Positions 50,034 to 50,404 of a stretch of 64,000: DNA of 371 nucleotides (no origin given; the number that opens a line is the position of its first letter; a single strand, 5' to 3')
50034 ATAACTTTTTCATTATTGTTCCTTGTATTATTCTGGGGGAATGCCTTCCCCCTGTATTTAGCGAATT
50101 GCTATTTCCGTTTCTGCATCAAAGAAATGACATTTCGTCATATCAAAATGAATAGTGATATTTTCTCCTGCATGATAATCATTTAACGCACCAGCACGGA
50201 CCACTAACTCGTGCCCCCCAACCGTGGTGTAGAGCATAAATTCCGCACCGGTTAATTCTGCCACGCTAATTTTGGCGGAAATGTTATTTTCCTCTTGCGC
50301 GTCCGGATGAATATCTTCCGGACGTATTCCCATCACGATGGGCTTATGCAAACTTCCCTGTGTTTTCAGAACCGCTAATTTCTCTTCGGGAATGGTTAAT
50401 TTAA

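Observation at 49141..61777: Complete 11-gene ycjM-ycjV-ompG sugar-phosphorylase operon with intact ATPase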

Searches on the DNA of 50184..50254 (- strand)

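Call 18: search_dna_similar(query=window:50184-50254:-, collection=ecoli_genomes, mode=near, max_rows=10, rows=spread)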
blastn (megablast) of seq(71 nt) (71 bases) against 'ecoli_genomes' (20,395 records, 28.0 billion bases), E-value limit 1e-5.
Records with a match: 4995; places in all: 4996; records where one place covers at least 80% of the query: 4993.
Genomes with a match: 4995 of 5426; with a place that covers at least 80% of the query: 4993. Places per genome that has any: lowest 1, median 1, highest 2. On chromosomes: 4990 places; on plasmids: 6.
Best place of each record, by identity: >=99% 4379; 95-99% 493; 90-95% 123.
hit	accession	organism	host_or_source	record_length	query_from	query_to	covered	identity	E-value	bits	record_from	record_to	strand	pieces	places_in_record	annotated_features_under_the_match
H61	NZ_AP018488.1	Escherichia coli O157:H7 strain PV15-279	Homo sapiens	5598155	1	71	100%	100.0%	2e-28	132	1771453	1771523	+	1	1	ABC transporter ATP-binding protein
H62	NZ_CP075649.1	Escherichia coli strain STEC17-190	Homo sapiens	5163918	1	71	100%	100.0%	2e-28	132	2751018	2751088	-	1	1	ABC transporter ATP-binding protein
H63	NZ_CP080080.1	Escherichia coli strain 19SZHZ886Rt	Homo sapiens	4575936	1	71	100%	100.0%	2e-28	132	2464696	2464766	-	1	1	ABC transporter ATP-binding protein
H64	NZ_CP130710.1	Escherichia coli strain DDG206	dried distillers grain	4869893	1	71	100%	100.0%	2e-28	132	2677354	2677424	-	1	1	ABC transporter ATP-binding protein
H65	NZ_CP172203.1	Escherichia coli strain GF161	chicken meat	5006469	1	71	100%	100.0%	2e-28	132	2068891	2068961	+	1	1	ABC transporter ATP-binding protein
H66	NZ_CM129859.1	Escherichia coli strain SW07096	wastewater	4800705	1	71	100%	100.0%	2e-28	132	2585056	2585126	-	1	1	ABC transporter ATP-binding protein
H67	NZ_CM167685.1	Escherichia coli strain NCCP 13946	Homo sapiens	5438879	1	71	100%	100.0%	2e-28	132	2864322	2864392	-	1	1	ABC transporter ATP-binding protein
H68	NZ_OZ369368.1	Escherichia coli strain Esc31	not applicable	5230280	1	71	100%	100.0%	2e-28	132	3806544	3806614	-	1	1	ABC transporter ATP-binding protein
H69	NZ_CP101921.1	Escherichia coli strain QA-1986 83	missing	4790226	1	71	100%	98.6%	9e-27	126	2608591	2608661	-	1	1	ABC transporter ATP-binding protein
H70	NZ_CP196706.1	Escherichia coli strain EC102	Bovine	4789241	1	51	72%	100.0%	2e-17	95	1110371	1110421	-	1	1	ABC transporter ATP-binding protein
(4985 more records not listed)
